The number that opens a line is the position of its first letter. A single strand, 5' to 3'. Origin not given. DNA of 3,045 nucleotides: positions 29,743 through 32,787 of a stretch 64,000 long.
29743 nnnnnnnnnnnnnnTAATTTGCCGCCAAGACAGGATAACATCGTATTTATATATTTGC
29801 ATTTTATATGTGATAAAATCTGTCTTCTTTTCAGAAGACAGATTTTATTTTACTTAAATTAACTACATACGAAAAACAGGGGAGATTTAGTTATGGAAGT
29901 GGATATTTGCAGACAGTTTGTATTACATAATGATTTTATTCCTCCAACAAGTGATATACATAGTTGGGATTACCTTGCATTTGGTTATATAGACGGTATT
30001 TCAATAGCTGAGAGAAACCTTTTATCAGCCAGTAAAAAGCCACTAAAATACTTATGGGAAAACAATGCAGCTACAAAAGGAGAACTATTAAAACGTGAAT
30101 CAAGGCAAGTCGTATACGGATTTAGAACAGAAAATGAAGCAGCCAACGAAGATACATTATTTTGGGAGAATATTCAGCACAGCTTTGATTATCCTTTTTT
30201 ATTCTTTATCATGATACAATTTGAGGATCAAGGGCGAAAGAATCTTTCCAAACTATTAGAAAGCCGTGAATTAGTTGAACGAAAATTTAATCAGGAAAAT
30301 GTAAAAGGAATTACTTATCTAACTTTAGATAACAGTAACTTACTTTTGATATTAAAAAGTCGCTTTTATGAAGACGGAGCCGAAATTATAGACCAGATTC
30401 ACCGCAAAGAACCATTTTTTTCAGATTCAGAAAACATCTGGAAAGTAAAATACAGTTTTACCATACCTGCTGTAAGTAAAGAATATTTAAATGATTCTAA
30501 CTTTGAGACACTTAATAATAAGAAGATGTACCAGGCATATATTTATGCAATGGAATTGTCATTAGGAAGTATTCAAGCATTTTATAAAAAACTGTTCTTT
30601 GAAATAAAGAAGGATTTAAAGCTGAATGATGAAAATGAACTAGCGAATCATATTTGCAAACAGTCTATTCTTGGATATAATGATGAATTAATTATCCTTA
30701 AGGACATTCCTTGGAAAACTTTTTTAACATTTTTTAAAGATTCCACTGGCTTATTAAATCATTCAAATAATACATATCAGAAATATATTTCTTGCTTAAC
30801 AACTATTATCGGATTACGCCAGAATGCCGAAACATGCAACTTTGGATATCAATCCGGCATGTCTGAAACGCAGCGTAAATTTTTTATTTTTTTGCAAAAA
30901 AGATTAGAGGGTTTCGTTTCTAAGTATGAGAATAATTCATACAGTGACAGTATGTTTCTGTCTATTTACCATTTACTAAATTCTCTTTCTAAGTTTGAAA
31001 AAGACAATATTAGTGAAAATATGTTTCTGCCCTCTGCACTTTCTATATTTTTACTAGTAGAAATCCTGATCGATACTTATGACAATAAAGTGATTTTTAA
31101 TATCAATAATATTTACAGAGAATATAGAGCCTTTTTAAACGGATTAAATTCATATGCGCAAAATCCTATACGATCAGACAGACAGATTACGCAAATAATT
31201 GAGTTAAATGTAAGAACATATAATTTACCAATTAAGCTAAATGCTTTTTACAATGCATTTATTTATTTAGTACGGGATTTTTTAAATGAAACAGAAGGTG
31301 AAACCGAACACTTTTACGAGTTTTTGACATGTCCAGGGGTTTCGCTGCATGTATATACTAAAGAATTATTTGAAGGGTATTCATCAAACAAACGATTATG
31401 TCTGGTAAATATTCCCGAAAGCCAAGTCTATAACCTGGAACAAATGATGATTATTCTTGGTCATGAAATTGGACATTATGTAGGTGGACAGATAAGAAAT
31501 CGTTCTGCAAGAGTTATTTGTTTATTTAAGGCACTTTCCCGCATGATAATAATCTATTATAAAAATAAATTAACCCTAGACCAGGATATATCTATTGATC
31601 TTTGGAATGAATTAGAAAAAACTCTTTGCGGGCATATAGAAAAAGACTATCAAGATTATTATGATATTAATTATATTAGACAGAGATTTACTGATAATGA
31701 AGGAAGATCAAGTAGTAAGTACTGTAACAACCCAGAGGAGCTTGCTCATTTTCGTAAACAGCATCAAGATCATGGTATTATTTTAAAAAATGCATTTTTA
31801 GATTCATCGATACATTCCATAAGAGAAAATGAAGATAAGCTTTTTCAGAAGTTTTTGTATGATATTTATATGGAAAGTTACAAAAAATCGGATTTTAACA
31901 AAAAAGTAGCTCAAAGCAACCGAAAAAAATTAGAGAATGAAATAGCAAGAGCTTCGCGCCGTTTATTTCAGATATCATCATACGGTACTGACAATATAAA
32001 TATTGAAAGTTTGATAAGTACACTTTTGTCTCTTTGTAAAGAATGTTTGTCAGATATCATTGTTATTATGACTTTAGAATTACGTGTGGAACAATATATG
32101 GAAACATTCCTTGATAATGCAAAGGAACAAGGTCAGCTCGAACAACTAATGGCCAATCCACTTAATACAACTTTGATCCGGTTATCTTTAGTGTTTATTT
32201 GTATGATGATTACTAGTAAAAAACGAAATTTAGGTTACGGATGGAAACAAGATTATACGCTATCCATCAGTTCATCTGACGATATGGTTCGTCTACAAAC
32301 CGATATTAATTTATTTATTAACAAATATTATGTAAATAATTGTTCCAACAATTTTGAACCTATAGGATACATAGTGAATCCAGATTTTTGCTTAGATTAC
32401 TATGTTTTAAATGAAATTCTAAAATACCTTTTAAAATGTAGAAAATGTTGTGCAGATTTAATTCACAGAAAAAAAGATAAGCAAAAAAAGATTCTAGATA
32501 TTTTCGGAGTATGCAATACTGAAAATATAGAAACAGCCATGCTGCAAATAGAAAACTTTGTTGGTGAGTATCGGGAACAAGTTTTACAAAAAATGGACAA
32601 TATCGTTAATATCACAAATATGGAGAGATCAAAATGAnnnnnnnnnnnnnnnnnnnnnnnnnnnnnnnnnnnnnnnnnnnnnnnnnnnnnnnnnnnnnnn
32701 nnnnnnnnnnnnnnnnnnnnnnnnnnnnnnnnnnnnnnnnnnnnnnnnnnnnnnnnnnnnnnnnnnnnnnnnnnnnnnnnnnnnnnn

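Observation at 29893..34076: Zincin-motif giant protein translationally coupled to a stand-alone diadenylate cyclase: candidate cyclic-dinucleotide conflict system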

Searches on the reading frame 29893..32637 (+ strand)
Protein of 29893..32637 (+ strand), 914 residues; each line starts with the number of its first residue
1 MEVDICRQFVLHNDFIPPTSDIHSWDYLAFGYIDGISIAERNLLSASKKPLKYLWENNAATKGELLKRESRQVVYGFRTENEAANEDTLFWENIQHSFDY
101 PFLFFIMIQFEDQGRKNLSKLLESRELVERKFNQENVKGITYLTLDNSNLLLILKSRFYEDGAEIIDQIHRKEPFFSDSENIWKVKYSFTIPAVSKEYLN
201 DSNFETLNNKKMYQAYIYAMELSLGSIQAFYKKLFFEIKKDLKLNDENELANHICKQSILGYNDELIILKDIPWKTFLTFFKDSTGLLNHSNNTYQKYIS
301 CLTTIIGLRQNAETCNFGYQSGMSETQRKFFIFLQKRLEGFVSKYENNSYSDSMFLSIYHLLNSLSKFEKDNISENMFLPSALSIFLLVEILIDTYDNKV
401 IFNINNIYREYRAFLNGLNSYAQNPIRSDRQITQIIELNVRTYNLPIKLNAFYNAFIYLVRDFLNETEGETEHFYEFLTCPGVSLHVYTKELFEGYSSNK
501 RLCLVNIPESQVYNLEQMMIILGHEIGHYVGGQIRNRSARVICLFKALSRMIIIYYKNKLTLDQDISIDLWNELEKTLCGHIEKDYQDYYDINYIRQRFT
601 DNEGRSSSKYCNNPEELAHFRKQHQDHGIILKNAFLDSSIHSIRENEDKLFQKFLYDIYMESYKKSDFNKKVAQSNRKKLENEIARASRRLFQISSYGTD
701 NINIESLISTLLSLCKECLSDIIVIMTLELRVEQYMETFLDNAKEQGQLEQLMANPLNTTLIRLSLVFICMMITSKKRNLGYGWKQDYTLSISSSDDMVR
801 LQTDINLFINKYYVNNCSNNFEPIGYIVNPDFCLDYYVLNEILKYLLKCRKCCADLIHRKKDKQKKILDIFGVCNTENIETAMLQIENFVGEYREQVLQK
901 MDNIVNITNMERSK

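Call 3: search_protein_families(library=pfam, proteins=[window:29893-32637:+], max_evalue=1)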
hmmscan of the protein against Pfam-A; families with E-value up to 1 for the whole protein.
window:29893-32637:+ (914 aa): 1 family
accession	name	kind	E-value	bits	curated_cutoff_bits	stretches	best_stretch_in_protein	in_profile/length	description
PF01435.24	Peptidase_M48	-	0.0029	17.9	20.3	1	449-547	36-99/186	Peptidase family M48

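Call 4: search_protein_families(library=padloc, proteins=[window:29893-32637:+], max_evalue=1)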
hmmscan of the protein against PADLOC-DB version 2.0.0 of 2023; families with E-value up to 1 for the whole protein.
window:29893-32637:+ (914 aa): 0 families

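Call 5: search_protein_families(library=ncbifam, proteins=[window:29893-32637:+], max_evalue=1)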
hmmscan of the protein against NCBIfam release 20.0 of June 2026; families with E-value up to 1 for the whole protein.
window:29893-32637:+ (914 aa): 0 families

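Call 17: find_homologous_proteins(query=window:29893-32637:+)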
Query window:29893-32637:+ (914 aa): 56 proteins with E <= 0.001 among 6289 candidates.
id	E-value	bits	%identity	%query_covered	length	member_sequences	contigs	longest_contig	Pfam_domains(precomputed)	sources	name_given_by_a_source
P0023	0.0e+0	2063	100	100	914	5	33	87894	-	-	-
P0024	0.0e+0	1032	53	99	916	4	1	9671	-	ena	-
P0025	2.7e-239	815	45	99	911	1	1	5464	-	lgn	-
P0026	4.7e-234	797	46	99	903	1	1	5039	-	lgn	-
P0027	6.4e-234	797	44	99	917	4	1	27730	-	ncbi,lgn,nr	ncbi:MAG: hypothetical protein HFH80_06990 [Lachnospiraceae bacterium]|nr:hypothetical protein [Lach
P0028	3.7e-230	784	44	99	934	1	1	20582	-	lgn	-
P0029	1.5e-225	769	54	72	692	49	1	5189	-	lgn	-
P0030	1.9e-223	762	43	99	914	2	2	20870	-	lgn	-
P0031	3.3e-202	692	41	99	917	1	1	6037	-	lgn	-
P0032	3.6e-199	682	41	99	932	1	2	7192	-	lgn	-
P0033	3.5e-186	639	38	99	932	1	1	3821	-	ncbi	-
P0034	4.5e-185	635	38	99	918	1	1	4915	-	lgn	-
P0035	3.7e-179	616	37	99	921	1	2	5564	-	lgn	-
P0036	1.9e-177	610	38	99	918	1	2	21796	-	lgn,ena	-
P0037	9.4e-176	604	45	76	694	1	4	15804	-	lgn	-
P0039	1.0e-131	459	32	99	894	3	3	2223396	-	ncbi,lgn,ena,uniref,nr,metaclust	ncbi:hypothetical protein C805_01181 [Eubacterium sp. 14-2]|uniref:hypothetical protein n=1 Tax=Euba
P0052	2.6e-119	418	33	98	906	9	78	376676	-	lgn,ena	-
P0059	1.3e-112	396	31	99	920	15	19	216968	-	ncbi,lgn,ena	-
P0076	1.4e-70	256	26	94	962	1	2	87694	-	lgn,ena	-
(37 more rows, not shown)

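Call 18: find_encoding_contigs(protein=P0039, flank=8000, max_places=2)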
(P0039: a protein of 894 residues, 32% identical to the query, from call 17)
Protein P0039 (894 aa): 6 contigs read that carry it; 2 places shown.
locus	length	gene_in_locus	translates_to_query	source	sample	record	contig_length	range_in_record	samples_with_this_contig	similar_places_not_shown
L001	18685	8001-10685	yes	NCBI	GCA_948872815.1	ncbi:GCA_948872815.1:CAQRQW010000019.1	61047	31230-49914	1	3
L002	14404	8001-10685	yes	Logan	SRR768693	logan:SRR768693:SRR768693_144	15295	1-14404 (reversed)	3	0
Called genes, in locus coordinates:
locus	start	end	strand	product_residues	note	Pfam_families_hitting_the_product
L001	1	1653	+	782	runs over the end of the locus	PF00270:DEAD (faint), PF04851:ResIII (faint), PF06733:DEAD_2, PF13307:Helicase_C_2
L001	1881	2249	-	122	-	PF00903:Glyoxalase, PF22677:Ble-like_N (weak), PF13669:Glyoxalase_4 (weak), PF18029:Glyoxalase_6 (faint)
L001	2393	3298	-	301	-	PF00126:HTH_1, PF03466:LysR_substrate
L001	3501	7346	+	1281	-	PF18072:FGAR-AT_linker (weak), PF02769:AIRS_C, PF13507:GATase_5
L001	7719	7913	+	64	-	-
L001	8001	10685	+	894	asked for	-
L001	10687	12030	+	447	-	PF21750:DACNH (weak)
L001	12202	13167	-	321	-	-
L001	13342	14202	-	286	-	PF00702:Hydrolase, PF08282:Hydrolase_3, PF05116:S6PP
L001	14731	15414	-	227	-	-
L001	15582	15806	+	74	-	-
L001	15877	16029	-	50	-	-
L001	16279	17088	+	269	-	PF01936:NYN, PF12872:OST-HTH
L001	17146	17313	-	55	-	-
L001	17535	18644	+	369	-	PF13450:NAD_binding_8, PF01593:Amino_oxidase (weak), PF03275:GLF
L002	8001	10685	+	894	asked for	-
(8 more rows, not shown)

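Call 19: find_encoding_contigs(protein=P0052, flank=8000, max_places=2)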
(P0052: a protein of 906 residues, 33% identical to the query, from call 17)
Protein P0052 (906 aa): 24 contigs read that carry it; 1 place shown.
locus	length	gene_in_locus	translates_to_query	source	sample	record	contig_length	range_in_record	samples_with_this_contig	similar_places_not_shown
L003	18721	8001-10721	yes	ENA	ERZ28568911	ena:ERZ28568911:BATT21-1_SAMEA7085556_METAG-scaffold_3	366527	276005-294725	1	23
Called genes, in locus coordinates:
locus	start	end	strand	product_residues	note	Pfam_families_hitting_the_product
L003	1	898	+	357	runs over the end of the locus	PF00365:PFK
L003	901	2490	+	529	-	PF05496:RuvB_N (faint), PF06068:TIP49 (faint), PF13177:DNA_pol3_delta2, PF00004:AAA, PF22608:DNAX_ATPase_lid, PF12169:DNA_pol3_gamma3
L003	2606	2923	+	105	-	PF02575:YbaB_DNA_bd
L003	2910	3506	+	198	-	PF21176:RecR_HhH, PF02132:RecR_ZnF, PF13662:Toprim_4, PF01751:Toprim, PF21175:RecR_C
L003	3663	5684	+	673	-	PF01476:LysM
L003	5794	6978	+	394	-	PF18975:DUF5711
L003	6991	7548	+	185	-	PF02674:Colicin_V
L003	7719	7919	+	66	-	-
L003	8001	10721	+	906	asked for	-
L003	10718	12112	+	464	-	-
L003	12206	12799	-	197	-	PF04542:Sigma70_r2, PF08281:Sigma70_r4_2, PF04545:Sigma70_r4 (weak)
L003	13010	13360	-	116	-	-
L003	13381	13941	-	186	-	-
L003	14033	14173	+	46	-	-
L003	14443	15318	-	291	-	-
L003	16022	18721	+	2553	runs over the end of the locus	PF00041:fn3 (weak)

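Call 20: find_encoding_contigs(protein=P0076, flank=8000, max_places=2)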
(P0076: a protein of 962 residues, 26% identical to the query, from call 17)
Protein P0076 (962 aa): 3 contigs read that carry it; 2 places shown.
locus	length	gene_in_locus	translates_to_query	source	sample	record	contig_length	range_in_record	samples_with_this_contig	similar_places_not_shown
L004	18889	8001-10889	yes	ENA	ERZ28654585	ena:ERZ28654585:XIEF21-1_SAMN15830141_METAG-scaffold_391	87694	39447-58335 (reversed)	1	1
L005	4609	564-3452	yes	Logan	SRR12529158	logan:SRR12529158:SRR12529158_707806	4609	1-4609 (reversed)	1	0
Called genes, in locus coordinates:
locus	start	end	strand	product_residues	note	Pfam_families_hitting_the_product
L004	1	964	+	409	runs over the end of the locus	PF13304:AAA_21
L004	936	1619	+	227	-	-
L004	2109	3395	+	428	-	PF01555:N6_N4_Mtase (weak), PF05175:MTS (faint), PF01170:UPF0020 (faint)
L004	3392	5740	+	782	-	PF13589:HATPase_c_3, PF02518:HATPase_c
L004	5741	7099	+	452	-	-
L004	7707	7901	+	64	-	-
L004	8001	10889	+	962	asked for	-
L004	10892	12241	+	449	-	PF21750:DACNH (weak)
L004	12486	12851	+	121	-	-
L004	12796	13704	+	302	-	PF19085:Choline_bind_2 (faint), PF19127:Choline_bind_3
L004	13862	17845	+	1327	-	-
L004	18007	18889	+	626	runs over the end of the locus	PF13727:CoA_binding_3, PF00106:adh_short (weak), PF01073:3Beta_HSD, PF01370:Epimerase, PF02719:Polysacc_synt_2, PF04321:RmlD_sub_bind, PF16363:GDP_Man_Dehyd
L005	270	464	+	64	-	-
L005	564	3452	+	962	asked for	-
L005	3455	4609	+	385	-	?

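Call 39: find_encoding_contigs(protein=P0023, flank=10000, max_places=4)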
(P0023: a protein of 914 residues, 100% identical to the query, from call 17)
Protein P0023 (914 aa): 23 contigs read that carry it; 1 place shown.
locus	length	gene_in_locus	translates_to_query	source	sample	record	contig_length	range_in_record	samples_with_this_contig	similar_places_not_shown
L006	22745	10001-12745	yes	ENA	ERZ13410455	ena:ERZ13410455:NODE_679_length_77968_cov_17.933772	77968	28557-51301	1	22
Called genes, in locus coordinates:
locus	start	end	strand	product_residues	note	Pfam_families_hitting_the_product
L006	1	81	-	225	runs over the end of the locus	PF13489:Methyltransf_23, PF06325:PrmA (weak), PF05175:MTS, PF03848:TehB, PF13847:Methyltransf_31, PF08241:Methyltransf_11, PF08242:Methyltransf_12, PF13649:Methyltransf_25, +1 more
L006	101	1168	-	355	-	PF04339:FemAB_like, PF02388:FemAB, PF13480:Acetyltransf_6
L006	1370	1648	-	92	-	PF13847:Methyltransf_31 (weak), PF08241:Methyltransf_11 (weak), PF13649:Methyltransf_25 (weak)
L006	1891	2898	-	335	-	PF03102:NeuB, PF08666:SAF (weak)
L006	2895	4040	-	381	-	PF02350:Epimerase_2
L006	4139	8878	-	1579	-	PF00669:Flagellin_N, PF18889:Beta_helix_3 (faint), PF00700:Flagellin_C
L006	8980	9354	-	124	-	-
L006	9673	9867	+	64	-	-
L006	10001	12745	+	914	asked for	-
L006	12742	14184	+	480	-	PF21750:DACNH (weak)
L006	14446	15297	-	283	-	-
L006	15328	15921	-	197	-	PF14559:TPR_19 (faint), PF13431:TPR_17 (faint)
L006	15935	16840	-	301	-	PF13676:TIR_2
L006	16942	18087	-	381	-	-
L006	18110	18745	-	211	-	PF13308:YARHG (weak)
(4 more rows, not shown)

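Call 40: find_encoding_contigs(protein=P0059, flank=8000, max_places=2)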
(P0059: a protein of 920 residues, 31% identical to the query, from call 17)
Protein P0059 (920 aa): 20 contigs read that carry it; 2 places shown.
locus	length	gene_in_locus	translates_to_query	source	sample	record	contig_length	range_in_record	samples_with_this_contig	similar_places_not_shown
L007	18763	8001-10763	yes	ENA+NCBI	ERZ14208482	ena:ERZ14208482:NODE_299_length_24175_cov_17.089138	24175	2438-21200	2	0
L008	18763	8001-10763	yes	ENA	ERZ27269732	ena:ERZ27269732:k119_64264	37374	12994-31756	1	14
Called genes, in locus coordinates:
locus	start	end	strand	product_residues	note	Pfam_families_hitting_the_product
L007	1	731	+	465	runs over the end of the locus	PF00933:Glyco_hydro_3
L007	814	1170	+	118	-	-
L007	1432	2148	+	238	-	-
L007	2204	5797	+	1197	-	PF27260:Y4jQ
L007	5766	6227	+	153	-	PF00072:Response_reg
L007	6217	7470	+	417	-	PF00072:Response_reg (weak), PF01048:PNP_UDP_1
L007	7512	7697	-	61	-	-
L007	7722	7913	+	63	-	-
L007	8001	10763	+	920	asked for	-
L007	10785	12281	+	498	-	-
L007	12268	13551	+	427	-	PF13477:Glyco_trans_4_2, PF13439:Glyco_transf_4, PF13579:Glyco_trans_4_4, PF20706:GT4-conflict, PF00534:Glycos_transf_1, PF13692:Glyco_trans_1_4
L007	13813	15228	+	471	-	PF01061:ABC2_membrane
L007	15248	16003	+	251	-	PF13476:AAA_23 (weak), PF00005:ABC_tran, PF13304:AAA_21 (faint)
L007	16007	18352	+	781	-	PF00535:Glycos_transf_2, PF10111:Glyco_tranf_2_2 (weak), PF13506:Glyco_transf_21 (faint), PF13641:Glyco_tranf_2_3, PF13692:Glyco_trans_1_4, PF13524:Glyco_trans_1_2 (weak)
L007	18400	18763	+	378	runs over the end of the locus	PF01073:3Beta_HSD, PF01370:Epimerase, PF02719:Polysacc_synt_2, PF04321:RmlD_sub_bind (faint), PF07993:NAD_binding_4, PF16363:GDP_Man_Dehyd, PF01370:Epimerase, PF16363:GDP_Man_Dehyd, +1 more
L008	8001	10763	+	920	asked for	-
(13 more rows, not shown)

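Call 41: find_related_loci(query=A2, collection=genome_contigs, flank=6000)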
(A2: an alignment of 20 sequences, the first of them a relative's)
Query A2 (914 aa) in genome_contigs; peptide patterns used: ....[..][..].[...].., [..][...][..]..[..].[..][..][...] (x = any residue, [..] = any of these).
404 stretches matched a pattern; 23 encode a relative of the query (tblastn E <= 1e-3); 23 distinct loci.
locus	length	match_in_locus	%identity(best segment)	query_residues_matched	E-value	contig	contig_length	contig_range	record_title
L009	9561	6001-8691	44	1-901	0e+0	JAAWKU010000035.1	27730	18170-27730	MAG: Lachnospiraceae bacterium isolate ABMPRH_255_1 SL341412_scaffold_2200, whole genome shotgun sequence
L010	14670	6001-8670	32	4-906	7e-137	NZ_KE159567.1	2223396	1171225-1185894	Eubacterium sp. 14-2 acPFD-supercont1.1, whole genome shotgun sequence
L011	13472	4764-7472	32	4-901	6e-131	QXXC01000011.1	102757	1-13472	Clostridiaceae bacterium strain 1XD21-72 Scaffold11_1, whole genome shotgun sequence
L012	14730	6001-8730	32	5-900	7e-121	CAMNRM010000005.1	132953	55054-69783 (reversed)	MAG: uncultured Clostridium sp. isolate SRR19792994_bin.56_metawrap_v1.3_MAG genome assembly, contig: ERZ12290372_194, w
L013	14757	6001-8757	31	4-907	7e-117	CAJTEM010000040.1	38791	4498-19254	Lachnospiraceae bacterium isolate B67_67_LP_H genome assembly, contig: MGBC000124.40, whole genome shotgun sequence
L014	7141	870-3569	29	4-894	1e-112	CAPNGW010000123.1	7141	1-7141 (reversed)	MAG TPA_asm: uncultured Lachnospiraceae bacterium isolate MGBC102304 genome assembly, contig: MGBC102304.123, whole geno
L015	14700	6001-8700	29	6-900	2e-107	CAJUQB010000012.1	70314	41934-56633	MAG TPA_asm: uncultured Lachnospiraceae bacterium isolate MGBC162980 genome assembly, contig: MGBC162980.12, whole genom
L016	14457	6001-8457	28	5-851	8e-82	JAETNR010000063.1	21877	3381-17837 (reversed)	MAG: Blautia sp. isolate S10_Bin4 scaffold_1806, whole genome shotgun sequence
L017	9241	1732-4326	26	4-902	1e-72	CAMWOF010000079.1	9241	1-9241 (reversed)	MAG TPA_asm: uncultured Clostridiaceae bacterium isolate SRR14411311_bin.1_metawrap_v1.3_MAG genome assembly, contig: NO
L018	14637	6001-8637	27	4-901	2e-63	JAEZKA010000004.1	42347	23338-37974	MAG: Bacillota bacterium isolate OH_CDB_257 k127_985897, whole genome shotgun sequence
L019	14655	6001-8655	25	4-900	3e-62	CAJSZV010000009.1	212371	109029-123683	Clostridiaceae bacterium isolate A68_60.CX.DSS genome assembly, contig: MGBC000080.9, whole genome shotgun sequence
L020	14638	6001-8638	37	4-897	2e-96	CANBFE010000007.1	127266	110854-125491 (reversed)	MAG TPA_asm: uncultured Lachnospiraceae bacterium isolate SRR15431181_bin.13_metawrap_v1.3_MAG genome assembly, contig:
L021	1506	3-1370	28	183-659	3e-44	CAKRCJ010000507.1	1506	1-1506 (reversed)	MAG: uncultured Roseburia sp. isolate REFINED_METABAT215_TOP10_CONTIGS_1500_ASSEMBLY_K77_MERGED__Hadza_MoBio_hadza-A-D_F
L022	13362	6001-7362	29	443-900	4e-50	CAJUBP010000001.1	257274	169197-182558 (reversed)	MAG TPA_asm: uncultured Lachnospiraceae bacterium isolate MGBC123049 genome assembly, contig: MGBC123049.1, whole genome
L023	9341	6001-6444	30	402-552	1e-16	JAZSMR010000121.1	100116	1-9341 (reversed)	MAG: Acutalibacteraceae bacterium isolate T1900044553_TS20190019.MAGScoT_cleanbin_000023 SGB_264_k141_1278790, whole gen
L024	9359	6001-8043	23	23-740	5e-30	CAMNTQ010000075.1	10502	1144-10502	MAG: uncultured Lachnospiraceae bacterium isolate SRR19792995_bin.11_metawrap_v1.3_MAG genome assembly, contig: ERZ12290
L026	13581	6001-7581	21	21-560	3e-17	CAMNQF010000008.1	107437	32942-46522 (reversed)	MAG: uncultured bacterium isolate SRR19792995_bin.17_metawrap_v1.3_MAG genome assembly, contig: ERZ12290371_244, whole g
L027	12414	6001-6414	26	426-563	3e-13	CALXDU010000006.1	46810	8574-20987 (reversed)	MAG: uncultured Oscillospiraceae bacterium isolate BRZ_EM__bin7 genome assembly, contig: BRZ_EM__NODE_1015_length_46810_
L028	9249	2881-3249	30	414-541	2e-11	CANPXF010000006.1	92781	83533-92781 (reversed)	MAG: uncultured Clostridia bacterium isolate Lapin-005__bin112 genome assembly, contig: Lapin-005__NODE_235_length_92781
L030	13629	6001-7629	24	26-542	4e-17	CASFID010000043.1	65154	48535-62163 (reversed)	uncultured Eubacteriales bacterium isolate SI.A79.metabat-bins.144 genome assembly, contig: SI.A79.metabat-bins.144.fa_k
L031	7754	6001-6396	26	414-542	9e-9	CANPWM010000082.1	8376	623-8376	MAG: uncultured Oscillospiraceae bacterium isolate Lapin-004__bin43 genome assembly, contig: Lapin-004__NODE_11643_lengt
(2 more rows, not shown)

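Call 47: predict_structure(alignment_id=A2)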
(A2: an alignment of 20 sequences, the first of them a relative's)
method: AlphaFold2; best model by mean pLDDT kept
length: 914 residues; sequences in the alignment: 20
mean_pLDDT: 82.3   pTM: 0.85
mean pLDDT of the five models: 82.3, 81.5, 80.1, 79.4, 78.4
residues with pLDDT >= 90: 343; 70-90: 422; 50-70: 92; < 50: 57
segments of 3 or more residues with pLDDT < 50: 314-322, 424-443, 602-610, 695-700, 819-824
pLDDT, mean of each block of 10 residues (from residue 1): 88 72 88 86 76 78 61 87 85 73 91 88 92 92 89 93 89 85 86 91 72 89 89 93 86 85 80 91 92 90 80 46 69 86 75 81 67 57 88 81 83 85 47 31 67 93 75 83 79 86 85 89 93 89 95 88 76 92 93 80 43 78 84 92 86 87 89 90 88 56 86 95 97 92 85 81 94 80 86 87 90 69 53 87 95 94 95 90 92 88 78 48
secondary structure, 60 per line:
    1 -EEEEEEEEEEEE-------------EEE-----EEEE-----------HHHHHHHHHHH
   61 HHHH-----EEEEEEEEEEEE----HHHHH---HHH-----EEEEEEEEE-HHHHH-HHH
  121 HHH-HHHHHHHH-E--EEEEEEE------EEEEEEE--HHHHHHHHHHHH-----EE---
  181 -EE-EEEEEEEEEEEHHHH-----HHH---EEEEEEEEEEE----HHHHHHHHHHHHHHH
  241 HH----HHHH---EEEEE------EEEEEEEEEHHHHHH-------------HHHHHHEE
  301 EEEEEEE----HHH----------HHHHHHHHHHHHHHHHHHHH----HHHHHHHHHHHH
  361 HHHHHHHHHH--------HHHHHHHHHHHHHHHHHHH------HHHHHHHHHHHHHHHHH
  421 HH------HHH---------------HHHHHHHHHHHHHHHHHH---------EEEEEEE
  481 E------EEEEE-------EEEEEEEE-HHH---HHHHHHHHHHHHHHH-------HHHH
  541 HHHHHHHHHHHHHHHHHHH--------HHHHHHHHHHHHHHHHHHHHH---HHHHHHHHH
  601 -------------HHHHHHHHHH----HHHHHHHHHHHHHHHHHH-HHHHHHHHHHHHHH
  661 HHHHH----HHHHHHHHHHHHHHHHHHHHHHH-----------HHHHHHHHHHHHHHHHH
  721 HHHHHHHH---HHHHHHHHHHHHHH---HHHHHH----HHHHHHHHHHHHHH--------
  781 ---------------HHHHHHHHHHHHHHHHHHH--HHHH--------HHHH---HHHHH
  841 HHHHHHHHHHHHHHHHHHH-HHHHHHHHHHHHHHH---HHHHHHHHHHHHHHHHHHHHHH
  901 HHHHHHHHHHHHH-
elements in order (helices of 4 or more, strands of 3 or more residues): E2-13 E27-29 E35-38 H50-64 E70-81 H86-90 E102-110 H112-116 H118-123 H125-132 E137-143 E150-156 H159-170 E185-195 H196-199 E211-221 H226-242 H247-250 E254-258 E265-273 H274-279 H293-298 E299-307 H325-344 H349-370 H379-397 H404-422 H447-464 E474-481 E488-492 E500-507 H515-529 H537-559 H568-588 H592-600 H614-623 H628-645 H647-665 H670-692 H704-728 H732-745 H749-754 H759-772 H796-814 H817-820 H829-832 H836-859 H861-875 H879-913
